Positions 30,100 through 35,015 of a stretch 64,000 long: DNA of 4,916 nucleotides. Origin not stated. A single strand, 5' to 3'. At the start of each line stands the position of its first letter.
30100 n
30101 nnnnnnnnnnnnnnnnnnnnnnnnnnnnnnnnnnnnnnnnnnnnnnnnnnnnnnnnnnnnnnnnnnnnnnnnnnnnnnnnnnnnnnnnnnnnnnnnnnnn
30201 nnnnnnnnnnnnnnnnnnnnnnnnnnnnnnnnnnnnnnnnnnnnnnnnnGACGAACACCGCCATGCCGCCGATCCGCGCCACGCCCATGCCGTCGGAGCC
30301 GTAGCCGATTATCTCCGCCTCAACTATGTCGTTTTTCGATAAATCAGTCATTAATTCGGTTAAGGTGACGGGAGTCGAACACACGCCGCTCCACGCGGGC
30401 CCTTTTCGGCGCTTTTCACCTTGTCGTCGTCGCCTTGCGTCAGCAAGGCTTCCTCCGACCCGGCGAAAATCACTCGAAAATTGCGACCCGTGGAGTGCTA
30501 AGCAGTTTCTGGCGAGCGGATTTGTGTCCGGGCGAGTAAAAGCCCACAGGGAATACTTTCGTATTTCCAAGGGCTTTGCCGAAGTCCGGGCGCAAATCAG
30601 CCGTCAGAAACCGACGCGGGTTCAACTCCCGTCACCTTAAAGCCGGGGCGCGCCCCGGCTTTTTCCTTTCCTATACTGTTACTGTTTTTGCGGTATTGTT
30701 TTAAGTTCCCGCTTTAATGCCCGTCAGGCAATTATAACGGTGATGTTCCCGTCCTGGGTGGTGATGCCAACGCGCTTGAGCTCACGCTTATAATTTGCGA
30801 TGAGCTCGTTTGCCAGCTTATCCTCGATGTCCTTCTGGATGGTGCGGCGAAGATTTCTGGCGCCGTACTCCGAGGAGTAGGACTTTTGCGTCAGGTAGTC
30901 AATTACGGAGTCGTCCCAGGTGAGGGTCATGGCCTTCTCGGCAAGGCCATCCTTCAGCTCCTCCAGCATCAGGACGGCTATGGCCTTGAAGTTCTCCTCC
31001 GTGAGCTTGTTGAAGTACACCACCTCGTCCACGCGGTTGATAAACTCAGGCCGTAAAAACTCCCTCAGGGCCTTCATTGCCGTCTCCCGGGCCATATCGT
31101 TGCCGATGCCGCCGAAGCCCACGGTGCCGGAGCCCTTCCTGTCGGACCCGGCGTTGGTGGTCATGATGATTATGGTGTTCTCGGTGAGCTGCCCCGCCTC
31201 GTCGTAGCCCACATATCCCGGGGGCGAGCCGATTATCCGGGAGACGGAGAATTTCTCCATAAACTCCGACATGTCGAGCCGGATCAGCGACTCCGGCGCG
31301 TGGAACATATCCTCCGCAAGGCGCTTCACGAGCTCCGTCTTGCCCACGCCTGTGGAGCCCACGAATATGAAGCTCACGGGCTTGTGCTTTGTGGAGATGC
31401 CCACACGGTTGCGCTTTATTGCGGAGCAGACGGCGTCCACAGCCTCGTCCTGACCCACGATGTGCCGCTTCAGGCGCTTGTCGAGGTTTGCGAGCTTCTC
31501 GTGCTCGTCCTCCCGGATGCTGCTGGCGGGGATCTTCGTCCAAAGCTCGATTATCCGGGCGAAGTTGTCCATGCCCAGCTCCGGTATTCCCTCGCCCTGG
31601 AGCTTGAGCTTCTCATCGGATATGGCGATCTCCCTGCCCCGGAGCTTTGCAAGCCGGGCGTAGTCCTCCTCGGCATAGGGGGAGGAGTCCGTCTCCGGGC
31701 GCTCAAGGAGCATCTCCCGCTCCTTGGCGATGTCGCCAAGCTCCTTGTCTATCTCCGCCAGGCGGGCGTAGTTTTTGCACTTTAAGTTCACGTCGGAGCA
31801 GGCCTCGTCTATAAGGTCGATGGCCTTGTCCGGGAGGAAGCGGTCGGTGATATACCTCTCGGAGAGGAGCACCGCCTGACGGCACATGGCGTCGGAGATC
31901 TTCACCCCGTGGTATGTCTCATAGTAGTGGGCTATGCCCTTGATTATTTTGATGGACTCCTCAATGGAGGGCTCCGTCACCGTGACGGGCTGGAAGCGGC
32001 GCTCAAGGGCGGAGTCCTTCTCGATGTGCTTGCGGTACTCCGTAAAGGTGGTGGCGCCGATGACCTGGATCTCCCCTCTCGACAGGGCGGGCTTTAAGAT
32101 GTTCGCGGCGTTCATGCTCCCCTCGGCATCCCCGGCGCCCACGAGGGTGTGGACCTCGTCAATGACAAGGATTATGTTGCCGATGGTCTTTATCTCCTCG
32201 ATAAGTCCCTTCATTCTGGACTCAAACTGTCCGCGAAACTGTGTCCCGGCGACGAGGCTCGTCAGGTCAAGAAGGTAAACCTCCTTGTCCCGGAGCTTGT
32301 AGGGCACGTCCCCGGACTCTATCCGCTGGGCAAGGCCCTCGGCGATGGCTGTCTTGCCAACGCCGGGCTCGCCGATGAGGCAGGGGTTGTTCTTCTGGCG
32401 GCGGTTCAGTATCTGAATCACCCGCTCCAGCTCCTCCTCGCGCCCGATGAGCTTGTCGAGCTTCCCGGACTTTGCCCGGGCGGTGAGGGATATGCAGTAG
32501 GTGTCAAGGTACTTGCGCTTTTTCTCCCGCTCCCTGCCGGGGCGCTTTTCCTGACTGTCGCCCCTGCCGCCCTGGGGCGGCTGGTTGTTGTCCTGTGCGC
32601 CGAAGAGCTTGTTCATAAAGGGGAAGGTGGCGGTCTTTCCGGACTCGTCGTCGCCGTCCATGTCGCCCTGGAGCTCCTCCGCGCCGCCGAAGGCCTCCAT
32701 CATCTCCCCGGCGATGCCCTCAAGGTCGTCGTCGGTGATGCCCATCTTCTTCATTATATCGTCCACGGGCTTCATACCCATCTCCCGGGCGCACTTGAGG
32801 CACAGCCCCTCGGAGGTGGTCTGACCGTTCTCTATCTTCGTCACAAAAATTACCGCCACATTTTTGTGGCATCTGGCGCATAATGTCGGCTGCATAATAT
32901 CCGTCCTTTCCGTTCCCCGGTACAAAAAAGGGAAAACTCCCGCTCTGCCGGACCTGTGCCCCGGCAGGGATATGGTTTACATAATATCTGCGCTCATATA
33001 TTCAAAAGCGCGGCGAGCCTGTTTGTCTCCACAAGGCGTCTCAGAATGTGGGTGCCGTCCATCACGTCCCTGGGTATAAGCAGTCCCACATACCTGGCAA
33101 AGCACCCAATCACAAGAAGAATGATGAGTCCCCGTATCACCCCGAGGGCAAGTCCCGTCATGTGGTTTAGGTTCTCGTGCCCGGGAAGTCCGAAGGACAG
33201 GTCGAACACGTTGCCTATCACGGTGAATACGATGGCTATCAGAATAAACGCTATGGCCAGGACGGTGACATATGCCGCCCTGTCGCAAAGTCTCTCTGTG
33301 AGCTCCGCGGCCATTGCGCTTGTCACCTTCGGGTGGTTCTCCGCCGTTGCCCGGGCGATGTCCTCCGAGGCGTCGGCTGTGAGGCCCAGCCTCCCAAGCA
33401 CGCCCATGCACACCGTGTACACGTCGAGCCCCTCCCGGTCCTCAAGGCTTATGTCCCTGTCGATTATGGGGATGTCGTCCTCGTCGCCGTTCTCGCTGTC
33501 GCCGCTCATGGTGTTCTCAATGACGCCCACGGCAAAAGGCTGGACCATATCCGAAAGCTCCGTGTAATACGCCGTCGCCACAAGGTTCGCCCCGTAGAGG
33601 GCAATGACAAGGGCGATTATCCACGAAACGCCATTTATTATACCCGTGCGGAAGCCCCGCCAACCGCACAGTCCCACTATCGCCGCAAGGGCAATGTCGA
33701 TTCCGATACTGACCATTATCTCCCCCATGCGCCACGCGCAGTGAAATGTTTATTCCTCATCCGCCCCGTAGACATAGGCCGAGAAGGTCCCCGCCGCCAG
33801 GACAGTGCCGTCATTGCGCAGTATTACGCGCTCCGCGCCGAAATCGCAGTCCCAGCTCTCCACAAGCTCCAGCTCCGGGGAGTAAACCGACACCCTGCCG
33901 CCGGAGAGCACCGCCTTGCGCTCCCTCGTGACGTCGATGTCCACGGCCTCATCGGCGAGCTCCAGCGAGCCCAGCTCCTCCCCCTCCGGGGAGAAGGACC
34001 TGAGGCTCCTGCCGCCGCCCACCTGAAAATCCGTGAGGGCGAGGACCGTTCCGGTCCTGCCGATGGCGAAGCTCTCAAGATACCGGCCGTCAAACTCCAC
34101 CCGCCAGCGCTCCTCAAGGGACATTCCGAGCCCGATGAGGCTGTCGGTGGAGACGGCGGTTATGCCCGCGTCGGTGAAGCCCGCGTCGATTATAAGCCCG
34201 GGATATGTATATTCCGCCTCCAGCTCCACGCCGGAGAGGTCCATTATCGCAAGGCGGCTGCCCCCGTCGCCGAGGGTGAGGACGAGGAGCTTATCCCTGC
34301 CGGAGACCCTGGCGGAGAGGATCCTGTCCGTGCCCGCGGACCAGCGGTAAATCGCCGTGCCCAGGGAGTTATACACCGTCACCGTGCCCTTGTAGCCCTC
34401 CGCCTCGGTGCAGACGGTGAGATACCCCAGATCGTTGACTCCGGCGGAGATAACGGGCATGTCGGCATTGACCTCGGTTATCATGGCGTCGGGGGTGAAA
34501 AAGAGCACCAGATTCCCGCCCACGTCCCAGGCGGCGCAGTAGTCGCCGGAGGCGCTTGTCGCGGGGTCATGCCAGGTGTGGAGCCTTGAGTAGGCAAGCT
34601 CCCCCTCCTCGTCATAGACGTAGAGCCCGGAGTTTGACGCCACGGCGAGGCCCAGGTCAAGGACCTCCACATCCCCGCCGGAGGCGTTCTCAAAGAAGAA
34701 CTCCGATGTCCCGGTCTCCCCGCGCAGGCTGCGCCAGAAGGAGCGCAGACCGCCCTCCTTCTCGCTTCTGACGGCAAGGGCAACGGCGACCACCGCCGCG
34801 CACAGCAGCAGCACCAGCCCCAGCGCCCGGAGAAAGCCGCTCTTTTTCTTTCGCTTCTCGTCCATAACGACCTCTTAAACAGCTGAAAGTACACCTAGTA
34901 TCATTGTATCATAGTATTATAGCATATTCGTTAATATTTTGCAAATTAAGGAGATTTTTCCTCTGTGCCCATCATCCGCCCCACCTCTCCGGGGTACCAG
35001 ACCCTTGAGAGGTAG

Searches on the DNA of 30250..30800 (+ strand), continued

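Call 79: search_dna_similar(query=L079:2404-3650:+, collection=plasmids, mode=distant, max_evalue=1e-10, max_rows=10)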
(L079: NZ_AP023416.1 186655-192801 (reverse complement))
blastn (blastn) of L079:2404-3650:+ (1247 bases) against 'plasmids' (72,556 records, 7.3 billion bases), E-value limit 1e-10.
Records with a match: 33; places in all: 33; records where one place covers at least 80% of the query: 1.
Best place of each record, by identity: >=99% 1; 80-90% 1; 60-80% 31.
By first word of the organism name: Paracoccus 6; Sinorhizobium 5; Roseovarius 3; Sulfitobacter 3; Ralstonia 2; Rhizobium 2; Shinella 2; Vescimonas 1; Streptomyces 1; Kitasatospora 1; and 7 more.
By predicted mobility (MOB-suite, as given by PLSDB): non-mobilizable 17; conjugative 10; mobilizable 6.
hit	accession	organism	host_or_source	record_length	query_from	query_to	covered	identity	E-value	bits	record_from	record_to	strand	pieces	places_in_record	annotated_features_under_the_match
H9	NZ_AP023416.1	Vescimonas fastidiosa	Homo sapiens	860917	1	1247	100%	100.0%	0e+0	2250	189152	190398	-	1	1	gamma carbonic anhydrase family protein | S1 RNA-binding domain-containing protein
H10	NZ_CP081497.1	Streptomyces sp. BHT-5-2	whole organism,plant soil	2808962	139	426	23%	67.5%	3e-14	89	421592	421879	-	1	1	none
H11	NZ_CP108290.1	Kitasatospora sp. NBC_00039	-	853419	150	426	22%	69.9%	2e-22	115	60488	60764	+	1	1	gamma carbonic anhydrase family protein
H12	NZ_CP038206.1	Paracoccus pantotrophus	single cell,soil associated with ...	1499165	78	342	21%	68.9%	1e-18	103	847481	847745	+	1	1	none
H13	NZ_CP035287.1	Paracoccus versutus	whole organism,soil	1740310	78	341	21%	68.9%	2e-16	96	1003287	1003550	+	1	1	none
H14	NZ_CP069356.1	Microvirga sp. VF16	Vachellia farnesiana,Cell culture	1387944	148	409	21%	67.9%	1e-12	83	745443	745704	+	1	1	none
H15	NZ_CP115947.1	Ralstonia solanacearum MolK2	Musa sp.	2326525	168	425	21%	68.8%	2e-16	95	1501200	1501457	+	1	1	record has no annotation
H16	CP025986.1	Ralstonia solanacearum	Cucurbita maxima,culture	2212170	168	425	21%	68.2%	6e-17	97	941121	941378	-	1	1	gamma carbonic anhydrase family protein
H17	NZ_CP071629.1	Rhizobium leguminosarum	lentil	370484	146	371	18%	73.9%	2e-30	142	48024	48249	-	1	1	gamma carbonic anhydrase family protein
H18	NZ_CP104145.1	Rhizobium sullae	Sulla coronaria,cell culture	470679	173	402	18%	70.9%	8e-22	113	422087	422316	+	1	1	gamma carbonic anhydrase family protein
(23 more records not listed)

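Call 82: search_rna_families(sources=[L079, L002, L011, L074, L016, L096, L110, L150, L146, L122], threshold=gathering)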
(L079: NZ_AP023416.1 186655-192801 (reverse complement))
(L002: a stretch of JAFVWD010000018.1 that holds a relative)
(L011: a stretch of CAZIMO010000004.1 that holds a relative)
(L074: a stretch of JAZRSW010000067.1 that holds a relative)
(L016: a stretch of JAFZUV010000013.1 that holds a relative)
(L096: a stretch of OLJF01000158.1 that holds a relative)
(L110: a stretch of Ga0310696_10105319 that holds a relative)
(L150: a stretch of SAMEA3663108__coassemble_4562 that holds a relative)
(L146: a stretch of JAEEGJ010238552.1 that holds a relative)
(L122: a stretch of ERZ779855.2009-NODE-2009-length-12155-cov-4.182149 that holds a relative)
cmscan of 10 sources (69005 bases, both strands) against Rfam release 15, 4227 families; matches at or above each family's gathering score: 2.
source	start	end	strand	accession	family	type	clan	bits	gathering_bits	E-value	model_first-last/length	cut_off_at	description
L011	6435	6766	-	RF00010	RNaseP_bact_a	Gene; ribozyme;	CL00002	257.7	100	8.1e-83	1-367/367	no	Bacterial RNase P class A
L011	3674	3787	-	RF00059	TPP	Cis-reg; riboswitch;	-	65.6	54.3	1.3e-10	1-105/105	no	TPP riboswitch aptamer (THI element)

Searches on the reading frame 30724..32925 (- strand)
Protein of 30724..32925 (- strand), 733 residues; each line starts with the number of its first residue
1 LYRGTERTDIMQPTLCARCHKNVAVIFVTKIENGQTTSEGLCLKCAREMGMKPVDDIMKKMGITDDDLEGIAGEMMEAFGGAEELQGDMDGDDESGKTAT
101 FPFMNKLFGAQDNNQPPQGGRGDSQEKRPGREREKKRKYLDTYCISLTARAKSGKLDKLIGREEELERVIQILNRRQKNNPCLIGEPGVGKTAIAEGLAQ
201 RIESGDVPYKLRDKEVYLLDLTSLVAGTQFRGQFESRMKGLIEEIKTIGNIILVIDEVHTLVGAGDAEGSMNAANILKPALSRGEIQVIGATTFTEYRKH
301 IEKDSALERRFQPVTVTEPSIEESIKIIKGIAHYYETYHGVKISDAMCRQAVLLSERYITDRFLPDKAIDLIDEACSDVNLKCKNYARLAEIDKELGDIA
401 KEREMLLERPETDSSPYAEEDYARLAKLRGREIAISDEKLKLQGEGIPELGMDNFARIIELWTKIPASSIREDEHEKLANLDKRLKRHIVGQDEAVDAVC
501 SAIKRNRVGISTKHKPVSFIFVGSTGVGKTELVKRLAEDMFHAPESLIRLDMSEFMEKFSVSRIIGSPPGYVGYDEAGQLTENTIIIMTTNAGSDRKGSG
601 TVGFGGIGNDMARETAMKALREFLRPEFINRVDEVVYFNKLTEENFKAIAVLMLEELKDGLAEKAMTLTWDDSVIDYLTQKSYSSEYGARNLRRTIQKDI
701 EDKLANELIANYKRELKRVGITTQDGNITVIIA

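Call 11: search_protein_families(library=pfam, proteins=[window:30724-32925:-])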
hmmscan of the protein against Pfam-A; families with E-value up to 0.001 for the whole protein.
window:30724-32925:- (733 aa): 23 families
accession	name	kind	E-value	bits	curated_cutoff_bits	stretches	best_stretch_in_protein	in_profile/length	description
PF07724.20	AAA_2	-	8.5e-31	107.7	27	2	516-583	3-70/166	AAA domain (Cdc48 subfamily)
PF17871.7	AAA_lid_9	-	4.7e-30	104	22.8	1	320-414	1-96/104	AAA lid domain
PF10431.15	ClpB_D2-small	-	5.8e-21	74.8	21.9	1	641-715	1-75/81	C-terminal, D2-small domain, of ClpB protein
PF00004.35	AAA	-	4.2e-18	66.5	21.2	1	182-294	2-110/131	ATPase family associated with various cellular activities (AAA)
PF05621.17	TniB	-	2.2e-11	44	22.4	1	164-317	21-185/189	Bacterial TniB protein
PF13191.12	AAA_16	-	2e-10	41.8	32.6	1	158-206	1-52/167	AAA ATPase domain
PF13401.12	AAA_22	-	1.2e-09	39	27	1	177-277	4-104/130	AAA domain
PF07728.20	AAA_5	-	1.6e-08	35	22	0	182-259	3-76/139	AAA domain (dynein-related subfamily)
PF01637.24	ATPase_2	-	1.4e-06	28.7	33.2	0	161-318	3-181/225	ATPase domain predominantly from Archaea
PF20720.3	nSTAND3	-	4.3e-06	26.9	27.2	0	166-204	7-43/155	Novel STAND NTPase 3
PF06414.18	Zeta_toxin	-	9.5e-06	25.6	22.3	0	511-558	11-57/199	Zeta toxin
PF13238.12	AAA_18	-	1.7e-05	25.7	29.4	0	182-206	2-26/128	AAA domain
PF08477.19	Roc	-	2.9e-05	24.7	27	0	520-545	3-28/119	Ras of Complex, Roc, domain of DAPkinase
PF05729.18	NACHT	-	2.9e-05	24.4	26.7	0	182-218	4-39/167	NACHT domain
PF12775.13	AAA_7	-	3.1e-05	24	25.8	0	518-566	35-83/181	P-loop containing dynein motor region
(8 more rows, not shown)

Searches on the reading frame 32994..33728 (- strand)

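Call 11: search_protein_families(library=pfam, proteins=[window:32994-33728:-])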
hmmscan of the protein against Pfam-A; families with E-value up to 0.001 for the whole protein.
window:32994-33728:- (244 aa): 1 family
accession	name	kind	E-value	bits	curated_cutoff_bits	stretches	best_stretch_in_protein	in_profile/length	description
PF02674.22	Colicin_V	-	6e-13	49.4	29.3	2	148-216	55-123/144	Colicin V production protein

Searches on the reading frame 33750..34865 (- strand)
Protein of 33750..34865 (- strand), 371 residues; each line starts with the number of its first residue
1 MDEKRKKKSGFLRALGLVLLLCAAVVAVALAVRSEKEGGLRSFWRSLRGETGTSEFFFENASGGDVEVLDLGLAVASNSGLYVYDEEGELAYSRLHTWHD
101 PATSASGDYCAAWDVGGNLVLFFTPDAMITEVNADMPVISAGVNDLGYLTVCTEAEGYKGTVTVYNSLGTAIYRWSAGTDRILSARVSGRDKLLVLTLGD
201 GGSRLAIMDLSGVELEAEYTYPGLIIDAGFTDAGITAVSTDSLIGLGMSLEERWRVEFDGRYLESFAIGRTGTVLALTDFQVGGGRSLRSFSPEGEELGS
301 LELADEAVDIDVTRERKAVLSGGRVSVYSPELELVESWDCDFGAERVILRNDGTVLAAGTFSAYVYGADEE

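Call 11: search_protein_families(library=pfam, proteins=[window:33750-34865:-])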
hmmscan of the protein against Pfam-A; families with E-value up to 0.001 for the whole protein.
window:33750-34865:- (371 aa): 1 family
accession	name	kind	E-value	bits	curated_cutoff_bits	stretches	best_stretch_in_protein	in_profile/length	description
PF18975.6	DUF5711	-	4.8e-13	49.5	26.3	1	67-195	25-155/344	Family of unknown function (DUF5711)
